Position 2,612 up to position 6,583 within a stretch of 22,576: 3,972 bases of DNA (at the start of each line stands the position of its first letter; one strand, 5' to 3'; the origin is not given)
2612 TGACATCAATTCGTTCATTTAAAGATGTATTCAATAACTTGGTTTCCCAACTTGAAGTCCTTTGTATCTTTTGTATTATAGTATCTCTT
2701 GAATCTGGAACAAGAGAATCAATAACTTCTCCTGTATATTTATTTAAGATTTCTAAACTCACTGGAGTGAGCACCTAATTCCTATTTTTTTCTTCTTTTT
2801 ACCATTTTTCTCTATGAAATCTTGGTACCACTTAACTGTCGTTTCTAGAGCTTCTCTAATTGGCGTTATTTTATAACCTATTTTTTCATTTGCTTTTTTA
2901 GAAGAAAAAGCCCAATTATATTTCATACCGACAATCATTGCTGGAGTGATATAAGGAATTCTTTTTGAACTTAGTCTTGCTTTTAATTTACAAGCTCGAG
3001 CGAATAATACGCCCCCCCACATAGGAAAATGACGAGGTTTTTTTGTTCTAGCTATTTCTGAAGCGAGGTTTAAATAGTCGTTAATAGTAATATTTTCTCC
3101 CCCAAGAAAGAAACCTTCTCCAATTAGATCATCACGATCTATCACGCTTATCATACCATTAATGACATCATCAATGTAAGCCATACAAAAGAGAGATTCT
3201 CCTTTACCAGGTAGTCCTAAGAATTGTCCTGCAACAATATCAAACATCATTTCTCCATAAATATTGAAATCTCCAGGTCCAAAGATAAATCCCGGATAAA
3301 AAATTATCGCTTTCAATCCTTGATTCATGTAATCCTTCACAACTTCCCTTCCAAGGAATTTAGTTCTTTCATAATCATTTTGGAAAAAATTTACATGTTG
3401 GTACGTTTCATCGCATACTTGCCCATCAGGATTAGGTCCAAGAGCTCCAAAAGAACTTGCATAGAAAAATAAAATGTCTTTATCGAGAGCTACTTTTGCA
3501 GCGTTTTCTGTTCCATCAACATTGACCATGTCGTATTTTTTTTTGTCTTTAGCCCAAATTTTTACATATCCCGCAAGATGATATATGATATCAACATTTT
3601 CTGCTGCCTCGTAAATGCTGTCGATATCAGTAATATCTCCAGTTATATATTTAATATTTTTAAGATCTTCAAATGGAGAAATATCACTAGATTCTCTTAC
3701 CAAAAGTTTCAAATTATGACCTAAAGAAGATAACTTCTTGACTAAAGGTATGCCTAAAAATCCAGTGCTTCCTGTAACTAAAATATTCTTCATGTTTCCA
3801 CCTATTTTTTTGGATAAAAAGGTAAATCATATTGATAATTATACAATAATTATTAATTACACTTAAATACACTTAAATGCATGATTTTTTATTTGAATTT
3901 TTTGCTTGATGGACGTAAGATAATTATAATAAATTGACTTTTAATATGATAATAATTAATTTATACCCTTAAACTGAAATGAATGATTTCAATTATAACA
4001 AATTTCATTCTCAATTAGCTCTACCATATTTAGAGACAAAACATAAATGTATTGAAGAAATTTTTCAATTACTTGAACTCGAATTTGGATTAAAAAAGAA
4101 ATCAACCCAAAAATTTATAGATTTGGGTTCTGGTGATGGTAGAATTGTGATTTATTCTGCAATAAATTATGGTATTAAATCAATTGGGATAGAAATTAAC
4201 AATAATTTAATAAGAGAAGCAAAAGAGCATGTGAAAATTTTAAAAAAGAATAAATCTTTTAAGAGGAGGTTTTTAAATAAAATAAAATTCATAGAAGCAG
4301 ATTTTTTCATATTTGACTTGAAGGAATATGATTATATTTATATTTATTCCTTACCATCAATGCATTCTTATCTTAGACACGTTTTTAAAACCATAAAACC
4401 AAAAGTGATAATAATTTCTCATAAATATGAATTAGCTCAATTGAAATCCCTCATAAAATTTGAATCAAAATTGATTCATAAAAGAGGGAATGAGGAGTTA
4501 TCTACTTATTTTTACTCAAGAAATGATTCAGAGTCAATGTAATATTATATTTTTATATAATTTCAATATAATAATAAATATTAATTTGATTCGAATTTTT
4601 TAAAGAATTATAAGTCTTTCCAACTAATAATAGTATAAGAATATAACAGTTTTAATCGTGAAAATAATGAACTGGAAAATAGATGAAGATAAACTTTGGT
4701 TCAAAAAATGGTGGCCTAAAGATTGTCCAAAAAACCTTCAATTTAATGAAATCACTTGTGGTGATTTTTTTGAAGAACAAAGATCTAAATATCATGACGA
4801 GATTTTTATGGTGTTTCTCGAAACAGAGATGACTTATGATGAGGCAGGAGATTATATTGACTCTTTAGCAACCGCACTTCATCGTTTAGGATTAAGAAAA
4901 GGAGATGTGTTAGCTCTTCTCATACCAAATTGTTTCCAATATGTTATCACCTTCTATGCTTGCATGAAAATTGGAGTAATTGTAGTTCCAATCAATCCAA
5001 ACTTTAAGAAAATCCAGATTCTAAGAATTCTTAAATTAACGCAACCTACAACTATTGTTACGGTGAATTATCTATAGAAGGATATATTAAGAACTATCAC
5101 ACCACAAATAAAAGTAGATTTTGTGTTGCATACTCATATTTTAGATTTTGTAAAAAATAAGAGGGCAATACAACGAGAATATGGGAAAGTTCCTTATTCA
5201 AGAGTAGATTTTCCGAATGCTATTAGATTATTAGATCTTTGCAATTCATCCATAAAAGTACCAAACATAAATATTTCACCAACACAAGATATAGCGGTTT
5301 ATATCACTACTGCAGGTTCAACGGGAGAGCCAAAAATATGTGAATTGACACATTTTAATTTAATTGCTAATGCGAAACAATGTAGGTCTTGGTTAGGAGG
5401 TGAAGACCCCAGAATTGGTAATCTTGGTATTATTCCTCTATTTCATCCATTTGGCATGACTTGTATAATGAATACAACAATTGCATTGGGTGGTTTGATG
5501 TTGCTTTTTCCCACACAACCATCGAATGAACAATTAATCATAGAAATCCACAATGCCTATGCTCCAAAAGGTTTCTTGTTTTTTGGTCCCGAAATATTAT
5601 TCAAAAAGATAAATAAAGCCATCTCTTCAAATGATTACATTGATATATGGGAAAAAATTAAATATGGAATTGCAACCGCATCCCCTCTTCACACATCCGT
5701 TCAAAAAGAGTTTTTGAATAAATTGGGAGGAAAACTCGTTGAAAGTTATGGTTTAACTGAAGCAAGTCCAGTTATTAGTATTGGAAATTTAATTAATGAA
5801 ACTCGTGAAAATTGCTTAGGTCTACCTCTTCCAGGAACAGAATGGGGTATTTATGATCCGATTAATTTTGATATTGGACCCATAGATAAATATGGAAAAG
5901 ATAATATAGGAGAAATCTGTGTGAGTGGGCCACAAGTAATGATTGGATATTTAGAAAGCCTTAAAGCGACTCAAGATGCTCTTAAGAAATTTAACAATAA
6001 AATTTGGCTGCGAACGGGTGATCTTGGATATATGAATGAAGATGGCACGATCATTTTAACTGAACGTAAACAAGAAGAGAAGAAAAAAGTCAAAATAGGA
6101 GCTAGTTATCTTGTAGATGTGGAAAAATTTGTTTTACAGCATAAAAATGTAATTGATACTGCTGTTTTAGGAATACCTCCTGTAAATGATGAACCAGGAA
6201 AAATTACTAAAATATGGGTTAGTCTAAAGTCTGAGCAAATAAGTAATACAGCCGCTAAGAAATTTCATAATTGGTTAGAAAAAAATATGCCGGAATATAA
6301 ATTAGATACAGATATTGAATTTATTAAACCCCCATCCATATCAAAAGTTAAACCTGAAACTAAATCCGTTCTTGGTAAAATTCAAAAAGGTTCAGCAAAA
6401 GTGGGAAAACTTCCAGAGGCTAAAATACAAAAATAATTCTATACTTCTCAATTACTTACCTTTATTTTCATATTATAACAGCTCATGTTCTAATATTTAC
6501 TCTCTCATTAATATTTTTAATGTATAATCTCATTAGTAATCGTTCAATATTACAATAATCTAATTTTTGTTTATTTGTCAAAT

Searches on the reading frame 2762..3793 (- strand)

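Call 14: search_protein_families(library=pfam, proteins=[window:2762-3793:-], max_evalue=0.01)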
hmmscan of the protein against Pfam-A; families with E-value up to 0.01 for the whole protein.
window:2762-3793:- (344 aa): 9 families
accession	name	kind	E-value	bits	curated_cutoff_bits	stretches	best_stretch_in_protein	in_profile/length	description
PF01370.27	Epimerase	-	3e-25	89.4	20.9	1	4-222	1-229/240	NAD dependent epimerase/dehydratase family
PF01073.25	3Beta_HSD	-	6.6e-23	81.6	22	1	5-179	1-190/280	3-beta hydroxysteroid dehydrogenase/isomerase family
PF07993.18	NAD_binding_4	-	9.4e-18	64.7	20.1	1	6-172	1-209/258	Male sterility protein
PF13460.12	NAD_binding_10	-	1.3e-09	38.6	27.2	1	8-121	1-107/184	NAD(P)H-binding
PF16363.11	GDP_Man_Dehyd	-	1.3e-09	38.4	27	1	5-163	1-176/332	GDP-mannose 4,6 dehydratase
PF04321.23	RmlD_sub_bind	-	8.1e-09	35.4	27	1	3-182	2-163/287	RmlD substrate binding domain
PF02719.21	Polysacc_synt_2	-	4e-06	26.7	20.2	1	4-107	1-120/293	Polysaccharide biosynthesis protein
PF05368.20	NmrA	-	6.1e-06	26.5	27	1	2-77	3-80/298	NmrA-like family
PF00106.31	adh_short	-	0.0094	15.9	26.6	0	2-71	1-82/195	short chain dehydrogenase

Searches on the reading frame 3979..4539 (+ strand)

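Call 14: search_protein_families(library=pfam, proteins=[window:3979-4539:+], max_evalue=0.01)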
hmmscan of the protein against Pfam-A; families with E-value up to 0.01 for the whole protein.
window:3979-4539:+ (187 aa): 8 families
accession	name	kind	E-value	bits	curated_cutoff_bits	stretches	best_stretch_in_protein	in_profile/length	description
PF08123.19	DOT1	-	1.1e-10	41.9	23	1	15-111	21-112/205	Histone methylation protein DOT1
PF13847.12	Methyltransf_31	-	1.2e-10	41.7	27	1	41-165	2-128/145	Methyltransferase domain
PF13489.12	Methyltransf_23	-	1.2e-05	25.6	27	1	26-150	7-119/164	Methyltransferase domain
PF13649.12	Methyltransf_25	-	6.9e-05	23.9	27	1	47-141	2-95/97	Methyltransferase domain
PF02353.26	CMAS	-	0.00035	20.4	27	1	41-94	61-114/273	Mycolic acid cyclopropane synthetase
PF08241.18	Methyltransf_11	-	0.001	20.1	21.2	1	48-124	2-68/95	Methyltransferase domain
PF13679.12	Methyltransf_32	-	0.0013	19.2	27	1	21-97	2-85/143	Methyltransferase domain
PF08242.18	Methyltransf_12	-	0.0018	19.4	30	1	47-138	1-87/98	Methyltransferase domain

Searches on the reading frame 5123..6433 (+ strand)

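Call 14: search_protein_families(library=pfam, proteins=[window:5123-6433:+], max_evalue=0.01)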
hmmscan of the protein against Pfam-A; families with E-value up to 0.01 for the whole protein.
window:5123-6433:+ (437 aa): 2 families
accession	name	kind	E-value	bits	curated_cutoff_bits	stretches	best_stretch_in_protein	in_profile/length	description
PF00501.34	AMP-binding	-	1.5e-33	116.6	29.9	1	49-277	156-384/384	AMP-binding enzyme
PF13193.12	AMP-binding_C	-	0.002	19.4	24.5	1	333-402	2-67/76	AMP-binding enzyme C-terminal domain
